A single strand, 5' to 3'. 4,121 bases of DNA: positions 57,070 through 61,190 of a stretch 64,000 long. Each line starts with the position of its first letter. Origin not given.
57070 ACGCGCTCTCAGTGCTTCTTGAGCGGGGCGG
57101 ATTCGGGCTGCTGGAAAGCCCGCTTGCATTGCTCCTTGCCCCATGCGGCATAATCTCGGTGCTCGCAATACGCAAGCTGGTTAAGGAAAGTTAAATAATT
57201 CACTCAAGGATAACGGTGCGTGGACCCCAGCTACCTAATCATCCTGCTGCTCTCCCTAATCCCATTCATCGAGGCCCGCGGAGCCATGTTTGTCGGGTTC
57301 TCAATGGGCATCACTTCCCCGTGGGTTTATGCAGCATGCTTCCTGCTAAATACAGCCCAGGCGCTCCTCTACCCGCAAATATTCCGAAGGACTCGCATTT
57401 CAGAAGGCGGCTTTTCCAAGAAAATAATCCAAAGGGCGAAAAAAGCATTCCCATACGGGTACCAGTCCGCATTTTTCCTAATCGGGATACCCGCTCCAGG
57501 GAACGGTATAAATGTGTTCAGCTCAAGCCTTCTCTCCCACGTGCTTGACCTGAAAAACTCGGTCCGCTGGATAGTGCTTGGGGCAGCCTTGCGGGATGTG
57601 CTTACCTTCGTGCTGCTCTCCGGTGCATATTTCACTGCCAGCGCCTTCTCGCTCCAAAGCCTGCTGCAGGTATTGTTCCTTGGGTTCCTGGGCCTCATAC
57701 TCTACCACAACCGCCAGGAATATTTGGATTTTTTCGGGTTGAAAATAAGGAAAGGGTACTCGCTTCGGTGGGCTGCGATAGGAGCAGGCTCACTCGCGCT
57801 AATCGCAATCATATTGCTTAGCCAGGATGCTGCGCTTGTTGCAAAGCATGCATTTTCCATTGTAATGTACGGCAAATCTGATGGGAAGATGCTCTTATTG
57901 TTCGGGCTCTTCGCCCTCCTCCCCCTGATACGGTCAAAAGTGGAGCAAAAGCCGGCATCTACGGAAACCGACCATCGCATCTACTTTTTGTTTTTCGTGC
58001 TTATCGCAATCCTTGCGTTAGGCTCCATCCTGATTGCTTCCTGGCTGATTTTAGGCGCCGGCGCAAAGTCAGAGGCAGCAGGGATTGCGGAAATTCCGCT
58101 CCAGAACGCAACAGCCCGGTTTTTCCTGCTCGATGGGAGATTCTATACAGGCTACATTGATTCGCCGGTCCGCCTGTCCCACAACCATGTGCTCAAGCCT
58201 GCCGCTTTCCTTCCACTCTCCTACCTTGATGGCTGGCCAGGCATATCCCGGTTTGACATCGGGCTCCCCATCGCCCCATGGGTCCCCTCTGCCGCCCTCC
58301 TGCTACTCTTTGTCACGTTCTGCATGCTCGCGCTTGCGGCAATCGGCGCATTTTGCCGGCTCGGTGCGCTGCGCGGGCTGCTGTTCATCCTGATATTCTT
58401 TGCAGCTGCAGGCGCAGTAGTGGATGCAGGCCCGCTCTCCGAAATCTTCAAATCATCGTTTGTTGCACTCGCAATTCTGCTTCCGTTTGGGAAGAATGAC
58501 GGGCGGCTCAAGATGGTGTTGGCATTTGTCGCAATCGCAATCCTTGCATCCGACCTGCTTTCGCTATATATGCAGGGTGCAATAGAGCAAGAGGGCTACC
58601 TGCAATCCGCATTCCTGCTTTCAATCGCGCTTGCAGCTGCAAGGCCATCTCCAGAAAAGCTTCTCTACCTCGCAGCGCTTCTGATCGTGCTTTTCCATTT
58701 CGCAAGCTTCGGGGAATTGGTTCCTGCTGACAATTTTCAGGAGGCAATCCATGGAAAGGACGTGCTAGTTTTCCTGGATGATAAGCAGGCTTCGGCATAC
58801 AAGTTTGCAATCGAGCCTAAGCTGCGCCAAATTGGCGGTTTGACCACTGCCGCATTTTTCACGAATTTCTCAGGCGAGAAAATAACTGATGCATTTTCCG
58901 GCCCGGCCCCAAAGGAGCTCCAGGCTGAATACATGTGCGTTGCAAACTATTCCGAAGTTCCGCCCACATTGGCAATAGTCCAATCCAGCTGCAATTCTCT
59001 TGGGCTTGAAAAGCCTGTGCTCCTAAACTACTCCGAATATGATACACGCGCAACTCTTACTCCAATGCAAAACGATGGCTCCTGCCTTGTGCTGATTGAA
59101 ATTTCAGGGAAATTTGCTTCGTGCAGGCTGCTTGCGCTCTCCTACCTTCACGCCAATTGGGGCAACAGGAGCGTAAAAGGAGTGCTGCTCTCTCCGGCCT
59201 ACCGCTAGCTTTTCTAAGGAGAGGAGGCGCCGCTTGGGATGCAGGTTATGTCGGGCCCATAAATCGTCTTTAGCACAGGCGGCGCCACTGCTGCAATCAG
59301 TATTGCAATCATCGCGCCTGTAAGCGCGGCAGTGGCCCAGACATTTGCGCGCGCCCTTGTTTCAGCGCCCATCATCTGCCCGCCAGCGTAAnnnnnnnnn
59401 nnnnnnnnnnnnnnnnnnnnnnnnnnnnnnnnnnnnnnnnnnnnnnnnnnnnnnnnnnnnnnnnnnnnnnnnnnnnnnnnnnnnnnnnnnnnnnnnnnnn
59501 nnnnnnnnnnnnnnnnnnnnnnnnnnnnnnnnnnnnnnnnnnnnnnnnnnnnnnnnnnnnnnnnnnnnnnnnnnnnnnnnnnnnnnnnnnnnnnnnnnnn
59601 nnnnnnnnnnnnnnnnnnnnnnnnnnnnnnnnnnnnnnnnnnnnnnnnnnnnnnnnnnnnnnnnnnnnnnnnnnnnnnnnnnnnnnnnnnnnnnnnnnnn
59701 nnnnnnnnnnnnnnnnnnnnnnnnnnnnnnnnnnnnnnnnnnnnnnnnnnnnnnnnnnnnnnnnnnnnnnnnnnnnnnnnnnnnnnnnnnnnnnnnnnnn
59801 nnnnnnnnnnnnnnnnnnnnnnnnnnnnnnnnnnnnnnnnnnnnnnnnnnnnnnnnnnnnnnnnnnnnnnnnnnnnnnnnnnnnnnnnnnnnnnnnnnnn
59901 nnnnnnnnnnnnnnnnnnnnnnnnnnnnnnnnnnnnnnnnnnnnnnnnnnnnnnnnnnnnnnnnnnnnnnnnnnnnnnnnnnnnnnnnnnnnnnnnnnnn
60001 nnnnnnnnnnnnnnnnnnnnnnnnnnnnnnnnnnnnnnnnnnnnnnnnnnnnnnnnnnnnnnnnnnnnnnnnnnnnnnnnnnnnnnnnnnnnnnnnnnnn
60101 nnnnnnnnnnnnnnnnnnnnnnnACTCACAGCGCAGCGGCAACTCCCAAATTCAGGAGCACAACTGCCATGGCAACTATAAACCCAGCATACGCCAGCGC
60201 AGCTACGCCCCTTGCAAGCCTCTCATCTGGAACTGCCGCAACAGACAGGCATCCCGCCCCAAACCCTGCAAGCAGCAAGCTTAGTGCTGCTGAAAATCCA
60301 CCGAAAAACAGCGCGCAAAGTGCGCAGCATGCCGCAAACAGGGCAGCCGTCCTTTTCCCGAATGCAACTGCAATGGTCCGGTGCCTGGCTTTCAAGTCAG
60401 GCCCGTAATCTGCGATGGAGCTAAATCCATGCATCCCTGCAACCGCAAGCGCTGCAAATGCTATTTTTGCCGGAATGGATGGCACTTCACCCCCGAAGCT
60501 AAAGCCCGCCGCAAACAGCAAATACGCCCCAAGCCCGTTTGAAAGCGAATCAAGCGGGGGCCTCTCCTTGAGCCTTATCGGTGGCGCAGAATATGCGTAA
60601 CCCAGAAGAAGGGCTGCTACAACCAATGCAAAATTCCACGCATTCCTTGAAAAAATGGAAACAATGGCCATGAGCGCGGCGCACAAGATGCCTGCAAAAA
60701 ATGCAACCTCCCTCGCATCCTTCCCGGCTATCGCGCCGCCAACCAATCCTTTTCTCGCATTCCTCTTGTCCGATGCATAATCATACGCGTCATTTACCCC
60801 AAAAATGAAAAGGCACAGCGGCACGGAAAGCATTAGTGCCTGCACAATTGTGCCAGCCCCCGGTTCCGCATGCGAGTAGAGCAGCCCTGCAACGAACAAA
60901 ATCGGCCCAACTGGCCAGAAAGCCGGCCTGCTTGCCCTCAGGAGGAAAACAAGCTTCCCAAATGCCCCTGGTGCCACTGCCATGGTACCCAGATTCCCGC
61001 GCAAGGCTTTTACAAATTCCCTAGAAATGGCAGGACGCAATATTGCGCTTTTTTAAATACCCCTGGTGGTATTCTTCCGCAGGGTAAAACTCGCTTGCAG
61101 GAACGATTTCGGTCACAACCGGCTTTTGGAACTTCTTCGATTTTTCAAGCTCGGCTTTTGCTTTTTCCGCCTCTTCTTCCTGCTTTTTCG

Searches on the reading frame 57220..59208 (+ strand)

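Call 78: search_protein_families(library=pfam, proteins=[window:57220-59208:+], max_evalue=0.001)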
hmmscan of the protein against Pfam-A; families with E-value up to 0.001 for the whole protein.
window:57220-59208:+ (662 aa): 1 family
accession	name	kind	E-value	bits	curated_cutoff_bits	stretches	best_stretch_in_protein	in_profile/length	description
PF06695.16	Sm_multidrug_ex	-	1.5e-05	26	30.7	1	18-124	1-117/121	Putative small multi-drug export protein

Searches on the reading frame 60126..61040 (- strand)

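Call 78: search_protein_families(library=pfam, proteins=[window:60126-61040:-], max_evalue=0.001)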
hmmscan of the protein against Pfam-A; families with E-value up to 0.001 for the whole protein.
window:60126-61040:- (304 aa): 1 family
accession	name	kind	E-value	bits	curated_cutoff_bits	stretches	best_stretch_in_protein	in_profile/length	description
PF01040.23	UbiA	-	7.7e-21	74.9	34.2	1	49-268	6-228/250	UbiA prenyltransferase family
